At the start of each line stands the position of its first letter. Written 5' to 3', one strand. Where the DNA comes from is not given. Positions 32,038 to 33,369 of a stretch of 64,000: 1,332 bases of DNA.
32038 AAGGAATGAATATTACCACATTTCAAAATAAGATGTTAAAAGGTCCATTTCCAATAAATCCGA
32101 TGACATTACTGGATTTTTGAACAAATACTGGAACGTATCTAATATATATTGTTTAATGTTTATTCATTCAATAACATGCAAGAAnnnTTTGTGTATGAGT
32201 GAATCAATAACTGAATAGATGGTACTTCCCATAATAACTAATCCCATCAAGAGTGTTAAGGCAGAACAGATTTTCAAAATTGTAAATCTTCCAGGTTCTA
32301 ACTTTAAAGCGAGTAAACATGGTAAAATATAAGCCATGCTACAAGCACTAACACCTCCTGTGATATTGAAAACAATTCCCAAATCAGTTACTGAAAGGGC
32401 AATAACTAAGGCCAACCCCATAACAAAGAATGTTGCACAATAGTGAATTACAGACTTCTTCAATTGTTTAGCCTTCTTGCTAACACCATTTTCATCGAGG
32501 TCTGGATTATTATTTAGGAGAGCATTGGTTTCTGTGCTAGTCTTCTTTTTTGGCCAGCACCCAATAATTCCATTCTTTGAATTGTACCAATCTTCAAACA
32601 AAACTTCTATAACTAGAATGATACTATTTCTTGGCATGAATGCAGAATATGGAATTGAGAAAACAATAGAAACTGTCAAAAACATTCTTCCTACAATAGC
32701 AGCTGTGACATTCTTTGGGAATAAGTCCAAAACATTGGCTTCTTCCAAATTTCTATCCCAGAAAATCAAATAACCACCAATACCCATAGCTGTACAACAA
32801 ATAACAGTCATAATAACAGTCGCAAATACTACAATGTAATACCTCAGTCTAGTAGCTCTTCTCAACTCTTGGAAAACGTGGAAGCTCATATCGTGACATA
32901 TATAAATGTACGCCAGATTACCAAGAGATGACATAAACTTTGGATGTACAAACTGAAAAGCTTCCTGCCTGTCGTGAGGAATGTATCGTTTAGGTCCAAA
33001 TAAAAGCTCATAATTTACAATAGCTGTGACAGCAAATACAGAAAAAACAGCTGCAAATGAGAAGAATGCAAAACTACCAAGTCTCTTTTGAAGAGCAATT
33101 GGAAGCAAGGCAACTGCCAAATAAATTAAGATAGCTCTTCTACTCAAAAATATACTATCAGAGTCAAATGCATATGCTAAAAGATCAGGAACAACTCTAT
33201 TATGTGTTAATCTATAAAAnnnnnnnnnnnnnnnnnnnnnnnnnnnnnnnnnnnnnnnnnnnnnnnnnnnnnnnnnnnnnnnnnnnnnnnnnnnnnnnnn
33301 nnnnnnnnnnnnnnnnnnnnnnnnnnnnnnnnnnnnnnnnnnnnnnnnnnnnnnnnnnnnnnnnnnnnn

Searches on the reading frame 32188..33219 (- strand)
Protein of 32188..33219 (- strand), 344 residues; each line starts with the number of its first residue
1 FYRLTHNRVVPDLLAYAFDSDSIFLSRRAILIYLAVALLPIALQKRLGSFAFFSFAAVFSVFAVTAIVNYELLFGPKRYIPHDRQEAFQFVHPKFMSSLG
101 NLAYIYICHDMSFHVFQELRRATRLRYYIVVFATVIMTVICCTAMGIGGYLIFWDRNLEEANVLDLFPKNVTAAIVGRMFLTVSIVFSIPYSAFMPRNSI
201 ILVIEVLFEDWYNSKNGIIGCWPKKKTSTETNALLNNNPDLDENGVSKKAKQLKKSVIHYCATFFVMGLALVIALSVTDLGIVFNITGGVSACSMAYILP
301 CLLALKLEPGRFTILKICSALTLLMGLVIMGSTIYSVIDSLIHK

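Call 38: search_protein_families(library=pfam, proteins=[window:32188-33219:-], max_evalue=0.001)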
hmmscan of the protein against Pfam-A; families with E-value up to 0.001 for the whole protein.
window:32188-33219:- (344 aa): 1 family
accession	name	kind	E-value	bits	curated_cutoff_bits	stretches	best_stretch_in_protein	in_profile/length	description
PF01490.24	Aa_trans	-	1.3e-26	93.7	25.6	1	22-338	120-409/410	Transmembrane amino acid transporter protein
